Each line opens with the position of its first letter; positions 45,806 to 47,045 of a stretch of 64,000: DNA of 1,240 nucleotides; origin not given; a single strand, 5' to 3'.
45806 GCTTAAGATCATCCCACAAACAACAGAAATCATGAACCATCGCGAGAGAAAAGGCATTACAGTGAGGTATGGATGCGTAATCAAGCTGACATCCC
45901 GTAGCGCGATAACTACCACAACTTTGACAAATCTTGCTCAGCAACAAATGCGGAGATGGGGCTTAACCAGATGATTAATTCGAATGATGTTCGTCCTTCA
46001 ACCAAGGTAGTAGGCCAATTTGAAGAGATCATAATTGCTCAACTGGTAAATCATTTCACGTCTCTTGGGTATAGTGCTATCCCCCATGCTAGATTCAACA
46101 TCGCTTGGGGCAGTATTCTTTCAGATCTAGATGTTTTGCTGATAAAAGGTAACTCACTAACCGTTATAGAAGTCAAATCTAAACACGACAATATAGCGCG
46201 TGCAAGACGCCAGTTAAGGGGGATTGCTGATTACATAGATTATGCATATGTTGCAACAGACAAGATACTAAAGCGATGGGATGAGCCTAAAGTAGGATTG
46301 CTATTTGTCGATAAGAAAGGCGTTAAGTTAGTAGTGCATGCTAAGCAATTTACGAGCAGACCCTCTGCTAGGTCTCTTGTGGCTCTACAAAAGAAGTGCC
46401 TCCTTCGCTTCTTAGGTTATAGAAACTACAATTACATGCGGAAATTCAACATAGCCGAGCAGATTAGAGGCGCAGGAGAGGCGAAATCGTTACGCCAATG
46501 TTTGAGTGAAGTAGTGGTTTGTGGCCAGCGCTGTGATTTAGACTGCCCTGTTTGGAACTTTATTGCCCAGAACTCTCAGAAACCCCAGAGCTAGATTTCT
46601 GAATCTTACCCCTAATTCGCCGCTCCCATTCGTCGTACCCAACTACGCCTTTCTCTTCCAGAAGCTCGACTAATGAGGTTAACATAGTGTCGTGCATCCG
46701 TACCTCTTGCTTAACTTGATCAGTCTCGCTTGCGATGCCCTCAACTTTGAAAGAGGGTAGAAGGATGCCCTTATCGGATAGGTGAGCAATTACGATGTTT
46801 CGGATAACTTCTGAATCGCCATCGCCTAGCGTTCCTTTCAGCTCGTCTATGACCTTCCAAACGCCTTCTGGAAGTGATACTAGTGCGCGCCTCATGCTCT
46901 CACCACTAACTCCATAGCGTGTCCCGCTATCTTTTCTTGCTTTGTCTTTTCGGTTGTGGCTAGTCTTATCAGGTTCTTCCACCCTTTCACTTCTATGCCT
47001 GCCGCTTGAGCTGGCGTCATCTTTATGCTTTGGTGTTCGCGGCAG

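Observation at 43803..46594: Transposon-borne operon pairing a cytoplasmic S8 subtilase with a PD-(D/E)xK nuclease-like protein: candidate undescribed protease-nuclease (defence-type) system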

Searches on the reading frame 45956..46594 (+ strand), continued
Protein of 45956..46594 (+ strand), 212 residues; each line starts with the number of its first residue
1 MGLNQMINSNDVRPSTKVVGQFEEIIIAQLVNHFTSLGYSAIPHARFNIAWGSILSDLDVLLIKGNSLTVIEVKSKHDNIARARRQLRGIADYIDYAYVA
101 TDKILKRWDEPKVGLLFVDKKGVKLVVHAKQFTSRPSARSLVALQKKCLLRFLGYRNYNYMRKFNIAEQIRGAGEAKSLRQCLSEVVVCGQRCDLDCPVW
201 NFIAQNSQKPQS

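Call 66: search_protein_families(library=ncbifam, proteins=[P0188, P0189, P0190, P0193, P0194, P0199, P0210, P0227, P0233, P0128], max_evalue=0.01)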
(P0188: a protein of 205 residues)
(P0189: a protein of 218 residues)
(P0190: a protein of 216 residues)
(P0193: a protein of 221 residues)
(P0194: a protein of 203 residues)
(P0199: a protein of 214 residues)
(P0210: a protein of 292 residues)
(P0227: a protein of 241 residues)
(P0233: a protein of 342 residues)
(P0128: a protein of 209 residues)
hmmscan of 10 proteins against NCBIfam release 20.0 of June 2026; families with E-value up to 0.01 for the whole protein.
P0188 (205 aa): 1 family
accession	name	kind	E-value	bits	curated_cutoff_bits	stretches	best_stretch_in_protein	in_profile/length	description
NF033832.1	sce7726_fam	subfamily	6.7e-33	114.1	70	1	1-170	1-182/184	sce7726 family protein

P0189 (218 aa): 1 family
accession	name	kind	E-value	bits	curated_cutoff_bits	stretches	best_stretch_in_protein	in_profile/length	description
NF033832.1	sce7726_fam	subfamily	8.6e-36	123.6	70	1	2-166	5-179/184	sce7726 family protein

P0190 (216 aa): 1 family
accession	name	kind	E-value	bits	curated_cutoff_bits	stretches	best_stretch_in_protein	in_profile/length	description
NF033832.1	sce7726_fam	subfamily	1.9e-35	122.4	70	1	1-171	1-183/184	sce7726 family protein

P0193 (221 aa): 1 family
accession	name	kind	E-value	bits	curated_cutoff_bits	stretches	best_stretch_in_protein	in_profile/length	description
NF033832.1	sce7726_fam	subfamily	1.2e-26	93.8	70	1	19-189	5-179/184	sce7726 family protein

P0194 (203 aa): 1 family
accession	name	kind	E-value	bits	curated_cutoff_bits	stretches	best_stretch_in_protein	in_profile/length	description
NF033832.1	sce7726_fam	subfamily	1.6e-33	116.2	70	1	1-164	1-177/184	sce7726 family protein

P0199 (214 aa): 1 family
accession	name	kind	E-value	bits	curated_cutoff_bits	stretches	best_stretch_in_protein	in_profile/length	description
NF033832.1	sce7726_fam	subfamily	1.6e-33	116.2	70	1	5-180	2-183/184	sce7726 family protein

P0210 (292 aa): 1 family
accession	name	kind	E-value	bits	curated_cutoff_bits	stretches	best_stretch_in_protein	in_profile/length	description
NF033832.1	sce7726_fam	subfamily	3.4e-21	76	70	1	103-249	12-167/184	sce7726 family protein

P0227 (241 aa): 1 family
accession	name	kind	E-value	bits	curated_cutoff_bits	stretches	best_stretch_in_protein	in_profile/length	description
NF033832.1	sce7726_fam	subfamily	5.4e-19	68.8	70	1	93-217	27-153/184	sce7726 family protein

P0233 (342 aa): 7 families
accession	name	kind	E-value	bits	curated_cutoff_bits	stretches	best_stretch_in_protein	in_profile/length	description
NF047752.1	MntA_antitoxin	equivalog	3e-08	33.5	60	1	244-300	2-60/106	type VII toxin-antitoxin system MntA family adenylyltransferase antitoxin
NF033788.1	HTH_metalloreg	subfamily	1.2e-07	31.4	55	1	152-219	7-72/77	metalloregulator ArsR/SmtB family transcription factor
NF041413.1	ArsR_Rv2640c_fam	equivalog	5.1e-06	26.9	155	1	156-220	42-106/118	Rv2640c family ArsR-like transcriptional regulator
NF051895.1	anti_phage_HalB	equivalog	0.0006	19.5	190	1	254-278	4-28/211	anti-phage Hailong system nucleotidyltransferase HalB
TIGR01884.1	cas_HTH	subfamily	0.003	17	60.2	1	155-216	141-199/202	CRISPR-associated CARF protein Csa3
NF011671.1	PRK15090.1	equivalog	0.0066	15.7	275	0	167-225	23-86/256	DNA-binding transcriptional regulator KdgR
NF009154.0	PRK12497.3-3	equivalog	0.007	16.4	109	0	21-80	20-80/123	YraN family protein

P0128 (209 aa): 4 families
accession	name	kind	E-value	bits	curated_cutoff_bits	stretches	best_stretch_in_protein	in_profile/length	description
NF033832.1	sce7726_fam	subfamily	2.4e-10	40.6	70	1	51-179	37-174/184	sce7726 family protein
NF009152.0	PRK12497.2-4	equivalog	0.00011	22.2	111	1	23-118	16-106/114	YraN family protein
NF011271.0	PRK14678.1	equivalog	0.0041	17.1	172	1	11-110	5-100/120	hypothetical protein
NF011281.0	PRK14689.1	equivalog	0.0059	16.6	122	0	42-73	30-61/128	hypothetical protein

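Call 67: search_protein_families(library=padloc, proteins=[P0188, P0190, P0194, P0199, P0210, P0128], max_evalue=0.01)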
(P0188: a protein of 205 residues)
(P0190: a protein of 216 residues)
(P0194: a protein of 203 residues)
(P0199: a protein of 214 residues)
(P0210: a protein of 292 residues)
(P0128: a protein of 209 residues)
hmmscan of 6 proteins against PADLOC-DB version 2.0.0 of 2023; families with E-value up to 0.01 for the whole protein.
P0188 (205 aa): 2 families
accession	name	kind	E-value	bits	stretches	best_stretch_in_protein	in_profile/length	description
PDLC02989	cll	-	2.3e-21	74.8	1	1-196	5-209/265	-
PDLC05014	PDC-S41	-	0.0006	16.2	1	7-69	44-108/657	-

P0190 (216 aa): 1 family
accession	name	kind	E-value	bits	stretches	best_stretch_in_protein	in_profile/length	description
PDLC02989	cll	-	4.9e-20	70.4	1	1-193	5-205/265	-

P0194 (203 aa): 1 family
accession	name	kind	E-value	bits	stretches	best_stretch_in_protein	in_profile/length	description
PDLC02989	cll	-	4.3e-19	67.3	1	1-196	5-210/265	-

P0199 (214 aa): 1 family
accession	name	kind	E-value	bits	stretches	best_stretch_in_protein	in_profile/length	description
PDLC02989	cll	-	8.5e-27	92.6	1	7-205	8-209/265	-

P0210 (292 aa): 1 family
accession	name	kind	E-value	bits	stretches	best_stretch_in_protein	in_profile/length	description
PDLC02989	cll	-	2.5e-08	32.1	1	136-266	45-188/265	-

P0128 (209 aa): 0 families

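Call 68: find_homologous_proteins(query=P0190)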
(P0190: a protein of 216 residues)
Query P0190 (216 aa): 11 proteins with E <= 0.001 among 118 candidates.
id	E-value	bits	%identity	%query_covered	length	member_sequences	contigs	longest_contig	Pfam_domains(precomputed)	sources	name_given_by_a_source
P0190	1.6e-136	470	100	100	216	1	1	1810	PF26915.1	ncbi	-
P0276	1.2e-111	389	85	98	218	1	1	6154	PF26915.1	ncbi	-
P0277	1.1e-49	187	48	95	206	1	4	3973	PF26915.1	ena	-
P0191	8.6e-49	184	46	95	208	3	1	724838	PF06319.20,PF26915.1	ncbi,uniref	ncbi:MmcB family DNA repair protein [Vibrio hepatarius]|uniref:MmcB family DNA repair protein n=1 Ta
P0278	3.3e-45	172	45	95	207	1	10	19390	PF26915.1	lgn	-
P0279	8.1e-43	164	47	94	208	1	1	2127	PF26915.1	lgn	-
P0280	2.0e-41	160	43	93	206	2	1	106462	PF26915.1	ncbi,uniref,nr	ncbi:sce7726 family protein [Aliivibrio fischeri]|uniref:Protein cII n=1 Tax=Aliivibrio fischeri Tax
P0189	3.2e-40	156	43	94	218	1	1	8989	PF26915.1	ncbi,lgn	-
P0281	3.9e-40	156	42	93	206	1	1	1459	PF26915.1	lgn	-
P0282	5.7e-40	155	41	93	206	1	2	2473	PF26915.1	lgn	-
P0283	7.6e-34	135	40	94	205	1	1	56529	PF26915.1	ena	-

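Call 69: find_encoding_contigs(protein=P0280, flank=6000, max_places=2)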
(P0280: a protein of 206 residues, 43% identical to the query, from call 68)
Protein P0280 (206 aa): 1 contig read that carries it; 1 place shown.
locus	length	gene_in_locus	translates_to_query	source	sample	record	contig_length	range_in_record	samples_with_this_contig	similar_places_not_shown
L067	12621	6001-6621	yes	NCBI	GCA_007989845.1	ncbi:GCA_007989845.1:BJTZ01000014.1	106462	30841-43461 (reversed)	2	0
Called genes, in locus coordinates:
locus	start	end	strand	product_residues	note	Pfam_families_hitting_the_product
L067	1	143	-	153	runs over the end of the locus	PF13690:CheX, PF04509:CheC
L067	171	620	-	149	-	PF01475:FUR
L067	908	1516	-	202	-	PF00717:Peptidase_S24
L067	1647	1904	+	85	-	PF11112:PyocinActivator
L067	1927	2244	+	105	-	-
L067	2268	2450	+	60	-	-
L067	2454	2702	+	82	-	-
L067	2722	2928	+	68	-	-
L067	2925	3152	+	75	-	-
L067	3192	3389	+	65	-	-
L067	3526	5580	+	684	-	PF05840:Phage_GPA, PF23343:REP_ORF2-G2P (weak)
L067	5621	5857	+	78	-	PF04606:Ogr_Delta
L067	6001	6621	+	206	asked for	PF26915:Phage_P4_cII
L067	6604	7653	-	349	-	PF14350:Beta_protein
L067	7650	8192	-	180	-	PF06114:Peptidase_M78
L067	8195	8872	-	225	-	-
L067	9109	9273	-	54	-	-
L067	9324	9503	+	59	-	PF04606:Ogr_Delta (weak)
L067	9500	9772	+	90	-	PF04606:Ogr_Delta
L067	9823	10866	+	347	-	PF05125:Phage_cap_P2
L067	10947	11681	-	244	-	-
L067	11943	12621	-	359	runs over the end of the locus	PF00589:Phage_integrase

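Call 70: find_encoding_contigs(protein=P0191, flank=6000, max_places=2)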
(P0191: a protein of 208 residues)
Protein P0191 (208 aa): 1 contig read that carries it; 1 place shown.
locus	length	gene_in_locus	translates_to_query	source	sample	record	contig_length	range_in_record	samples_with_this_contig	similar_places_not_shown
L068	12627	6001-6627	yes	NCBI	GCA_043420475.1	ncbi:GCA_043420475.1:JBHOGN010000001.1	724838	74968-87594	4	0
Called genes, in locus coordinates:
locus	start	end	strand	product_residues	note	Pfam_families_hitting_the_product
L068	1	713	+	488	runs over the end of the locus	PF00005:ABC_tran, PF02463:SMC_N (faint), PF13304:AAA_21 (faint), PF00005:ABC_tran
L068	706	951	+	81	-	PF07073:ROF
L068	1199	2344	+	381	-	PF25917:BSH_RND, PF25973:BSH_CzcB (weak), PF25967:RND-MFP_C (faint)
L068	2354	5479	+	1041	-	PF00873:ACR_tran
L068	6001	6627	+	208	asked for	PF06319:MmcB-like (weak), PF26915:Phage_P4_cII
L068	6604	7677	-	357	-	PF14350:Beta_protein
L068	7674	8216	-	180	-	PF06114:Peptidase_M78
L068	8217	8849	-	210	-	-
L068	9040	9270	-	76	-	PF00462:Glutaredoxin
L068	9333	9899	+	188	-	PF01863:YgjP-like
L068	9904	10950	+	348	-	PF05971:Methyltransf_10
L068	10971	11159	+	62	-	-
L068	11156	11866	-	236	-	PF13371:TPR_9 (faint), PF00515:TPR_1 (faint), PF07719:TPR_2 (faint), PF14559:TPR_19 (weak), PF13431:TPR_17 (weak), PF13424:TPR_12 (weak), PF13432:TPR_16 (weak), PF14559:TPR_19 (weak), +6 more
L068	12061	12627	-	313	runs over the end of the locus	PF04204:HTS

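Call 84: fold_search(model_id=the predicted structure, library=viral)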
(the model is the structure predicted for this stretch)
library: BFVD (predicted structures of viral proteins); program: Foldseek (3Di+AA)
matches with E <= 10: 624; with E <= 0.001: 12
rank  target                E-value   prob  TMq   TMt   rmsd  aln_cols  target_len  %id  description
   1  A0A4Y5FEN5            1.3e-05  1.00  0.45  0.44   8.5       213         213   20  Uncharacterized protein [Lactobacillus phage 521B]
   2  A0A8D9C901            2.6e-05  1.00  0.39  0.38   9.3       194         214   14  Gp1.5 [uncultured marine phage]
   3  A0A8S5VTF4            6.9e-05  1.00  0.40  0.41   9.6       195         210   15  Uncharacterized protein [Ackermannviridae sp.]
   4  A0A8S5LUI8            7.3e-05  1.00  0.42  0.58   8.6       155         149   22  DNA repair protein MmcB-like [Podoviridae sp. ctrub15]
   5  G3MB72                1.7e-04  1.00  0.38  0.36   4.9       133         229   14  Gp692 [Bacillus phage G]
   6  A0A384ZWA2            1.8e-04  1.00  0.44  0.61   7.3       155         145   17  Putative MmcB-like DNA repair protein [Dickeya phage vB_DsoM_JA13]
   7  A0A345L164            1.9e-04  1.00  0.41  0.37   7.0       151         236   15  Uncharacterized protein [Gordonia phage Apricot]
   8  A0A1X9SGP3            2.0e-04  1.00  0.44  0.49   6.9       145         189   19  (no name in the UniProt tables at hand)
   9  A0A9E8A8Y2            2.9e-04  1.00  0.42  0.43  12.3       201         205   12  (no name in the UniProt tables at hand)
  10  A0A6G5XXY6            3.7e-04  1.00  0.51  0.44   8.6       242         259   16  (no name in the UniProt tables at hand)
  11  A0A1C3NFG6            7.0e-04  1.00  0.44  0.35  13.9       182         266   14  (no name in the UniProt tables at hand)
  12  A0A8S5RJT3            7.9e-04  0.99  0.29  0.32   9.6       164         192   13  DNA repair protein MmcB-like protein [virus sp. ctDJ83]
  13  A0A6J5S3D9            1.1e-03  1.00  0.35  0.42   6.8       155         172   15  Uncharacterized protein [uncultured Caudovirales phage]
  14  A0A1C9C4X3            1.2e-03  1.00  0.30  0.13   8.3       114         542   15  Uncharacterized protein [Heterosigma akashiwo virus 01]
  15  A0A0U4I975            1.9e-03  1.00  0.40  0.47   8.2       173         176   14  (no name in the UniProt tables at hand)
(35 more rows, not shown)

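Call 85: search_protein_families(library=padloc, proteins=[L067:6001-6618:+, L067:6607-7653:-, L067:7653-8192:-, L067:8198-8872:-], max_evalue=0.001)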
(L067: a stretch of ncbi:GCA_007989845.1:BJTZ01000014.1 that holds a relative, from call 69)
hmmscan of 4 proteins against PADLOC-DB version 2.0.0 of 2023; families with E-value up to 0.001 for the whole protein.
L067:6001-6618:+ (206 aa): 1 family
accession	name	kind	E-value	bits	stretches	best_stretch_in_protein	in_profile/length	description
PDLC02989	cll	-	6.5e-17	60.2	1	2-153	6-162/265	-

L067:6607-7653:- (349 aa): 3 families
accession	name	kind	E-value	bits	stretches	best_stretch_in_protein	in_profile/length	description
PDLC02985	beta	-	7.1e-48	161.1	1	3-347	7-341/355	-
PDLC03984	PD-Lambda-2_C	-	4.2e-10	37.3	1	4-337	3-352/377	-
PDLC03983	PD-Lambda-2_C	-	7.1e-08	29.9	1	3-337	4-342/374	-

L067:7653-8192:- (180 aa): 17 families
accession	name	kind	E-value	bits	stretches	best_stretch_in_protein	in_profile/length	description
PDLC04141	capP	-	2.1e-32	110.5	1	25-174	8-154/242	capP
PDLC03954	RmrA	-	1.4e-17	61.7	1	42-174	162-291/380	-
PDLC03949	RmrA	-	1.3e-13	48.5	1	80-174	181-266/363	-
PDLC03944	RmrA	-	1.9e-13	48.3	1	81-174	192-284/384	-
PDLC03947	RmrA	-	2.8e-13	47.4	1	78-174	198-291/383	-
PDLC03953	RmrA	-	2.1e-12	44.9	1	81-174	201-284/373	-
PDLC03952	RmrA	-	2.8e-12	44.2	1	83-174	215-303/395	-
PDLC03948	RmrA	-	2.9e-12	44.2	1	76-174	195-290/397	-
PDLC03945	RmrA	-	1.2e-11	42.4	1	82-175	202-295/394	-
PDLC04776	PDC-M69B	-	3.4e-11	41.3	1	57-155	51-148/272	-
PDLC03951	RmrA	-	2.1e-10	38.2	1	66-174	183-286/400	-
PDLC03946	RmrA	-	2.9e-10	37.4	1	77-174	179-268/357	-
PDLC03943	RmrA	-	5.8e-10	36.8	1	86-174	190-273/370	-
PDLC03950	RmrA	-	8e-10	36.3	1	42-148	151-251/369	-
PDLC03982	PD-Lambda-2_B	-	4e-09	34.2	1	90-173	292-378/402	-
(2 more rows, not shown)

L067:8198-8872:- (225 aa): 2 families
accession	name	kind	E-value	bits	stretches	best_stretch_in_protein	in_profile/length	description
PDLC01641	Cmr5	-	0.00017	20.1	1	101-171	34-98/109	CAS-III-B; effector_SS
PDLC01362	Cmr5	-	0.00059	18.4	0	100-170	35-98/110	CAS-III-B; effector_SS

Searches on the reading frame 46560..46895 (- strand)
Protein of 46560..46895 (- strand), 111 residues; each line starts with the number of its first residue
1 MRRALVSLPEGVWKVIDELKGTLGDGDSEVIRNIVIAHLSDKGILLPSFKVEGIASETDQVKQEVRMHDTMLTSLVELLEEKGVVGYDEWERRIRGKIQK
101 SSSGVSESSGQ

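Call 52: search_solved_structures(query=window:46563-46895:-, max_evalue=10)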
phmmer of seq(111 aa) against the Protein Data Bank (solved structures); distinct sequences matched with E-value up to 10: 1.
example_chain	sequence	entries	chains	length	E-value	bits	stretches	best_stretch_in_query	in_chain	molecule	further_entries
4mvd_B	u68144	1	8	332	1.4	12.4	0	35-70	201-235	Choline-phosphate cytidylyltransferase A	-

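Call 67: search_protein_families(library=padloc, proteins=[window:46560-46895:-], max_evalue=0.01)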
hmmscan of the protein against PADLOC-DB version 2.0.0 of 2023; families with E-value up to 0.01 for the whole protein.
window:46560-46895:- (111 aa): 0 families

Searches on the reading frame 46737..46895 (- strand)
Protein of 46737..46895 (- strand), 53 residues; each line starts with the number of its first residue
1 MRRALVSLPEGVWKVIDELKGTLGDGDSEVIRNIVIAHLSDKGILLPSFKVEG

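Call 91: search_solved_structures(query=A5, max_evalue=10)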
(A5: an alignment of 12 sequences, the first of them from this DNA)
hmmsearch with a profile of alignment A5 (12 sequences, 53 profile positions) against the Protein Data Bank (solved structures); distinct sequences matched with E-value up to 10: 32.
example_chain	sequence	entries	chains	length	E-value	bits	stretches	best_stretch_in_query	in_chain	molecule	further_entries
5a5c_A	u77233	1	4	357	2.5e-17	65.2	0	5-20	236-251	LRRTM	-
4pq8_A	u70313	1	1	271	5.6e-10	41.7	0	5-20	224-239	DESIGNED PROTEIN OR465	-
2o6s_A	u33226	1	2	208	8e-09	38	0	5-20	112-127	Variable lymphocyte receptor B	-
6lbx_A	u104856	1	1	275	8.5e-09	37.9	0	5-20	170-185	Repebody (Rb-H2)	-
7e5b_A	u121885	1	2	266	8.9e-09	37.8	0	5-20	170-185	Repebody (Rb-B7)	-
6htf_B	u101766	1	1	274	8.9e-09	37.8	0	5-20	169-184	rF10 repebody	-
7yco_B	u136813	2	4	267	1.1e-08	37.5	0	5-20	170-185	Repebody (A6)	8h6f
6ka7_A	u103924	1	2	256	1.2e-08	37.3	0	5-21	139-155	repebody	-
3rfs_A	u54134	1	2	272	1.3e-08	37.3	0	5-20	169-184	Internalin B, repeat modules, Variable lymphocyte receptor B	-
4r5d_A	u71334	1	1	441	2.5e-08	36.4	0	5-20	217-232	Leucine rich repeat protein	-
5gs2_B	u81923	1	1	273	3e-08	36.1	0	5-20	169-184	repebody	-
4j4l_A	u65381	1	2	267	3.1e-08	36.1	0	5-20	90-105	Internalin B,REPEAT MODULES,Variable lymphocyte receptor B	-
3rfj_A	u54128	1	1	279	3.4e-08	35.9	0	5-20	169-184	Internalin B, repeat modules, Variable lymphocyte receptor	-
5b4p_A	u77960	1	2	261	3.4e-07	32.7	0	5-20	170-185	repebody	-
4r6g_A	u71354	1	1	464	5.6e-07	32.1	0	5-19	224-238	leucine rich repeats DLRR_K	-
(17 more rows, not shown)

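Call 92: search_protein_families(library=pfam, alignment_id=A5, max_evalue=1)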
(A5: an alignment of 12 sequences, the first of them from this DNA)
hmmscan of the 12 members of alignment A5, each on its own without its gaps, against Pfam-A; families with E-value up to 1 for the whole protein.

A. member 1, seq(53 aa): 1 family
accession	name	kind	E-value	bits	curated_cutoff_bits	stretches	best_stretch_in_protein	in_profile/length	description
PF01402.27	RHH_1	-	0.094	13.1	20.5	1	6-38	4-36/39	Ribbon-helix-helix protein, copG family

B. families by the number of members that match (of 12 scanned): 4 families
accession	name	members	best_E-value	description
PF01402.27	RHH_1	3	0.002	Ribbon-helix-helix protein, copG family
PF17206.9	SeqA_N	1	0.04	SeqA protein N-terminal domain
PF05272.17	VapE-like_dom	1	0.095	Virulence-associated protein E-like domain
PF04010.18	DUF357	1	0.18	Protein of unknown function (DUF357)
